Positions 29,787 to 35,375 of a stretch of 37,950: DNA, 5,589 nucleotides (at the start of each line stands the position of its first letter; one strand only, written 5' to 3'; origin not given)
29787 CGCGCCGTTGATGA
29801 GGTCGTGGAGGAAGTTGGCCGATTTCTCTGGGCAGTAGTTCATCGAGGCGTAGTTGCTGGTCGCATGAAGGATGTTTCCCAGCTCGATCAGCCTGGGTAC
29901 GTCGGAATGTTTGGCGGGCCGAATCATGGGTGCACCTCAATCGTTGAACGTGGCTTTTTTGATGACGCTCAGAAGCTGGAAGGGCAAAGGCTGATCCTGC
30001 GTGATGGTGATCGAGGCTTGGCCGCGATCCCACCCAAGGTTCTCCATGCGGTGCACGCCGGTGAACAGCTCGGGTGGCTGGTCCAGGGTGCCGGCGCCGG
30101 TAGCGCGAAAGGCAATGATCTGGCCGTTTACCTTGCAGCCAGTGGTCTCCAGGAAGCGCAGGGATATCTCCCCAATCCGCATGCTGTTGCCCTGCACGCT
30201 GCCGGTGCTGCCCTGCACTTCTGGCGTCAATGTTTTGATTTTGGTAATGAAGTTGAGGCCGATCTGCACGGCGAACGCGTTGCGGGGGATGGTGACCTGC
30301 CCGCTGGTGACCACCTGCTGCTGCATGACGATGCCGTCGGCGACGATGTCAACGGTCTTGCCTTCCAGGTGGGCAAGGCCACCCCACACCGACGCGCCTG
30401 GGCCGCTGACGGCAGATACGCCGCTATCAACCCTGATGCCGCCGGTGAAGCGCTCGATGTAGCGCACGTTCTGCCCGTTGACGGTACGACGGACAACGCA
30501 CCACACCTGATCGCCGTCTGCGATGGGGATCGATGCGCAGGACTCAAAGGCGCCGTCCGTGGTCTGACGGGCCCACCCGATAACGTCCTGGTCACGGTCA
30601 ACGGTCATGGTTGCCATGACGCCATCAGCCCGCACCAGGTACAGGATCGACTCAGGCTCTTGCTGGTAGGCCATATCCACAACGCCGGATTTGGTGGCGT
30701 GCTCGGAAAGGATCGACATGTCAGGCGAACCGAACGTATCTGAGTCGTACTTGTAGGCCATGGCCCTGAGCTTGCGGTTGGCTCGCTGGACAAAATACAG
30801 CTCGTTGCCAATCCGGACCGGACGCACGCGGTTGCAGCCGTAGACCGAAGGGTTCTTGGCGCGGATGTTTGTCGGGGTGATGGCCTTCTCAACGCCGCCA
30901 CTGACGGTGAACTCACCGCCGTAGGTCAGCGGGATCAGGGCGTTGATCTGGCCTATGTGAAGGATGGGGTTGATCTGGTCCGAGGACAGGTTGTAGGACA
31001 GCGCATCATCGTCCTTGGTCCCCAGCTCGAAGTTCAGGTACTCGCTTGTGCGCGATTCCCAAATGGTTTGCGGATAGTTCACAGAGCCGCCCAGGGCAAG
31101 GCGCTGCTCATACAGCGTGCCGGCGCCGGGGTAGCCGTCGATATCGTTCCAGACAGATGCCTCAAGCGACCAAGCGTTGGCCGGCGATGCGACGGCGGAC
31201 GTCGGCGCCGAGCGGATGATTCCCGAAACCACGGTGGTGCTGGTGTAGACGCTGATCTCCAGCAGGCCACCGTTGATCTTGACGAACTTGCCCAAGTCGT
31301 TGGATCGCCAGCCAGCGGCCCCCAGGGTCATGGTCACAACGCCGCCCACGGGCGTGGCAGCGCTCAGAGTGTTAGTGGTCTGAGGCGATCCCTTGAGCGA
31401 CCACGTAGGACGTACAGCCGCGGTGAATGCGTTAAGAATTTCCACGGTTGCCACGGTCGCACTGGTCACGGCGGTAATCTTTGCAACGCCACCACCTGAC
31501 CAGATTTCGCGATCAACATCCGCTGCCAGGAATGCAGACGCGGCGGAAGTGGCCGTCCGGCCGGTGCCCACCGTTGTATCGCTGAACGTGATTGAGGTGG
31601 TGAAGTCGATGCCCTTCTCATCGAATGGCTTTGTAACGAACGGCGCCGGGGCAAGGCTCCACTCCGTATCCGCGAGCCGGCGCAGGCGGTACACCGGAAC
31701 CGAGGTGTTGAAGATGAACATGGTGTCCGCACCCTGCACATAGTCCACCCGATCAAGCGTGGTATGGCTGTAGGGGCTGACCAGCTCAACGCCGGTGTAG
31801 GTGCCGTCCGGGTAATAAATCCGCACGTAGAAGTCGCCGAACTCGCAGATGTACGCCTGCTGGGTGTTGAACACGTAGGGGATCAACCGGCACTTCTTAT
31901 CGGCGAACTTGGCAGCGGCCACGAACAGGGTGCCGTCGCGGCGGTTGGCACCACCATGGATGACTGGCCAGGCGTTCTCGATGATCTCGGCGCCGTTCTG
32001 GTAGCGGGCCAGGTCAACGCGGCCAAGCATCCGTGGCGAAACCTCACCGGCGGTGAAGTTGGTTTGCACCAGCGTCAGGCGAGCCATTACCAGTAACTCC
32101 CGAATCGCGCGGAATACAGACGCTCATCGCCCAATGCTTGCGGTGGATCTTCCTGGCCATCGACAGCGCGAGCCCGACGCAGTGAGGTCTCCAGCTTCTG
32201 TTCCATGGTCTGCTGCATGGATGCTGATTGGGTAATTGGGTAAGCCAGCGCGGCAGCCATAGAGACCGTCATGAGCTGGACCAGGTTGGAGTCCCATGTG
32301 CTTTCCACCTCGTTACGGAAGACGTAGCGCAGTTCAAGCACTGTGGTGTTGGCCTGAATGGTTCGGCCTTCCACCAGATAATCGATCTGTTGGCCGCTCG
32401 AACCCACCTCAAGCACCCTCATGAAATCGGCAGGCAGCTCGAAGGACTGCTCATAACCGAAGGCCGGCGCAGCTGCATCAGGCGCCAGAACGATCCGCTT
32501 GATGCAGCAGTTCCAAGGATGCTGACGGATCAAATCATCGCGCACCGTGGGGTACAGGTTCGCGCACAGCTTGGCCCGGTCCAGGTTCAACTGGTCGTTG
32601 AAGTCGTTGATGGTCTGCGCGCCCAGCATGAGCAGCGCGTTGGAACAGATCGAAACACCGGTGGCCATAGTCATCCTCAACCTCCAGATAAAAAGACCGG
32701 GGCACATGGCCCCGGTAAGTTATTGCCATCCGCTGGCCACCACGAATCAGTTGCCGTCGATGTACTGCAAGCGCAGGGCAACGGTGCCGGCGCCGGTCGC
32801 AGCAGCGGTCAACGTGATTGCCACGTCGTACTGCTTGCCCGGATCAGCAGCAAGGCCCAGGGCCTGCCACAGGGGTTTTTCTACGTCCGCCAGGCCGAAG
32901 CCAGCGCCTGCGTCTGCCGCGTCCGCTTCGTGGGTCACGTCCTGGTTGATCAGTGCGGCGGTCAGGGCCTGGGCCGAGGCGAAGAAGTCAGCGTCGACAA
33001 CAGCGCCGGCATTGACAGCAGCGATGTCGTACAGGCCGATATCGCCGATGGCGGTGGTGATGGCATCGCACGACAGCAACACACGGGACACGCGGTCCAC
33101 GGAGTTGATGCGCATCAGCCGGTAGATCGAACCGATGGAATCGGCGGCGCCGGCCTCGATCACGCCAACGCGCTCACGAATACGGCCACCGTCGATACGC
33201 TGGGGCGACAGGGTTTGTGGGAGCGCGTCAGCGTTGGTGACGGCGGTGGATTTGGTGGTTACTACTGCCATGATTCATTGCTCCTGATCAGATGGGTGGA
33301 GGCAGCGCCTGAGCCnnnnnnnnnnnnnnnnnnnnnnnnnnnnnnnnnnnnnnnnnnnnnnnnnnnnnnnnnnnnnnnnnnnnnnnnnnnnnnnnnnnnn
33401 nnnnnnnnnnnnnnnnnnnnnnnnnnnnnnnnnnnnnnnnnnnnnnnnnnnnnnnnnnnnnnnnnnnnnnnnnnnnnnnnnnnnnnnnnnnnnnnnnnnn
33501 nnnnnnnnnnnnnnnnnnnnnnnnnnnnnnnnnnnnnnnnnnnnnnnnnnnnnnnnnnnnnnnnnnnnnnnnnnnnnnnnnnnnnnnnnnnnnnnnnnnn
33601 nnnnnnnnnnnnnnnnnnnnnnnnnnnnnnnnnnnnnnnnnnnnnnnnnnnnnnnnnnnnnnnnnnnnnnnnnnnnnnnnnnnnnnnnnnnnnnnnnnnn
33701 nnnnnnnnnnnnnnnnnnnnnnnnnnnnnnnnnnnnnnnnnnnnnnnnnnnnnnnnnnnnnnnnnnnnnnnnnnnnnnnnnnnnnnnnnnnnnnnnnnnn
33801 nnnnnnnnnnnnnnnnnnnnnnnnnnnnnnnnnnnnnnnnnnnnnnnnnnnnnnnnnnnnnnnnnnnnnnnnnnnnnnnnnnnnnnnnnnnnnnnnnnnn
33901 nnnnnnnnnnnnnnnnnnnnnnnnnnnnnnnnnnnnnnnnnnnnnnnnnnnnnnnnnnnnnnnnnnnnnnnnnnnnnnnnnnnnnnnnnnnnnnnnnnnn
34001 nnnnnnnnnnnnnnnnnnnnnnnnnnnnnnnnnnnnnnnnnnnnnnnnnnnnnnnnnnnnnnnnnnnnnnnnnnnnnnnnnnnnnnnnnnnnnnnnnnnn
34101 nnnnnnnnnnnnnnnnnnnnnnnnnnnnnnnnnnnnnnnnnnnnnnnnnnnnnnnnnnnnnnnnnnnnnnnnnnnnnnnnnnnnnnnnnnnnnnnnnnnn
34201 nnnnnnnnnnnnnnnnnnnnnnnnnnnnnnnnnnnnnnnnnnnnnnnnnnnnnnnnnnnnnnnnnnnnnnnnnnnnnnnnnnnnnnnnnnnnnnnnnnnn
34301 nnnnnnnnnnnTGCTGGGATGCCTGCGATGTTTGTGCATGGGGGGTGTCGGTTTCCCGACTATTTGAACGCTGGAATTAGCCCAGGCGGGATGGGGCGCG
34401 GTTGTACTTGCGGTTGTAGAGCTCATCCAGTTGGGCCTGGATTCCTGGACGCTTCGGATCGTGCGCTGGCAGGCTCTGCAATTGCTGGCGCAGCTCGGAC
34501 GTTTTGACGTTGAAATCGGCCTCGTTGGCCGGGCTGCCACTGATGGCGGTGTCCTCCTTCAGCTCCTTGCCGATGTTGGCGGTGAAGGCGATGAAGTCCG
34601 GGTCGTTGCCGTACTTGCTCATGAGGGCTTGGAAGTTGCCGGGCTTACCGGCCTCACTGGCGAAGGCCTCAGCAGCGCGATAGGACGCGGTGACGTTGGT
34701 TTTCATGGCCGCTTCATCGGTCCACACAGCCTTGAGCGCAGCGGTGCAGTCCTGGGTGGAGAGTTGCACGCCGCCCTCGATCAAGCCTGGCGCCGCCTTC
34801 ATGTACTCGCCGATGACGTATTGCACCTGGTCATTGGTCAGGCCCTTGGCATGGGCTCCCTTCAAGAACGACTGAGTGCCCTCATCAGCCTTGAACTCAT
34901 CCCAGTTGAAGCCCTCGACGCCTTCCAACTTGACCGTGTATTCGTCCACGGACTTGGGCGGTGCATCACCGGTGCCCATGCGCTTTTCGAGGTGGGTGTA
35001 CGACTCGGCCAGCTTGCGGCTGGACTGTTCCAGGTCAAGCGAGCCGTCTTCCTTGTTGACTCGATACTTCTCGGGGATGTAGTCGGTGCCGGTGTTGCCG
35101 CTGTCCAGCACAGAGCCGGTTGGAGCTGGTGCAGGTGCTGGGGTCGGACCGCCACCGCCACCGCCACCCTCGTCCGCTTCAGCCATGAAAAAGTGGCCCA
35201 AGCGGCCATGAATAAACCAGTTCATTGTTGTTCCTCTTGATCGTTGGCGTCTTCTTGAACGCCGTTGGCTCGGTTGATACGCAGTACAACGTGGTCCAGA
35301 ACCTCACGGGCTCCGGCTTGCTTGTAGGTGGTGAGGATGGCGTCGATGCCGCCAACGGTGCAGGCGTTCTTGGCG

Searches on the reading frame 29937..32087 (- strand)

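Call 13: search_protein_families(library=phrogs, proteins=[window:29937-32087:-], max_evalue=0.001)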
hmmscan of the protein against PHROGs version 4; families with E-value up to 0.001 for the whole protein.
window:29937-32087:- (716 aa): 5 families
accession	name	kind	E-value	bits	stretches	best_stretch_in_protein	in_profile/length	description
phrog_376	-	tail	3.7e-204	681.2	1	1-716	1-711/712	tail protein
phrog_15566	-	tail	4.3e-108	363.2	2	277-548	7-279/552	tail protein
phrog_20269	-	unknown function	1.6e-43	150.2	1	6-404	5-371/374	-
phrog_30010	-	unknown function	6.1e-24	85.6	1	439-549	190-301/517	-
phrog_457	-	tail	1.1e-07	31.8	1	345-465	375-499/793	tail protein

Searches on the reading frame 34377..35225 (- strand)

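Call 13: search_protein_families(library=phrogs, proteins=[window:34377-35225:-], max_evalue=0.001)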
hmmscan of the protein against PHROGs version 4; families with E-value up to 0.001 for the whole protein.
window:34377-35225:- (282 aa): 2 families
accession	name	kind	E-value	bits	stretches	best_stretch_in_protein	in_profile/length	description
phrog_3742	-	unknown function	1.3e-43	151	1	24-274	19-286/287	-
phrog_458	-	other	2.5e-14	54.8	1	1-233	1-229/246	protease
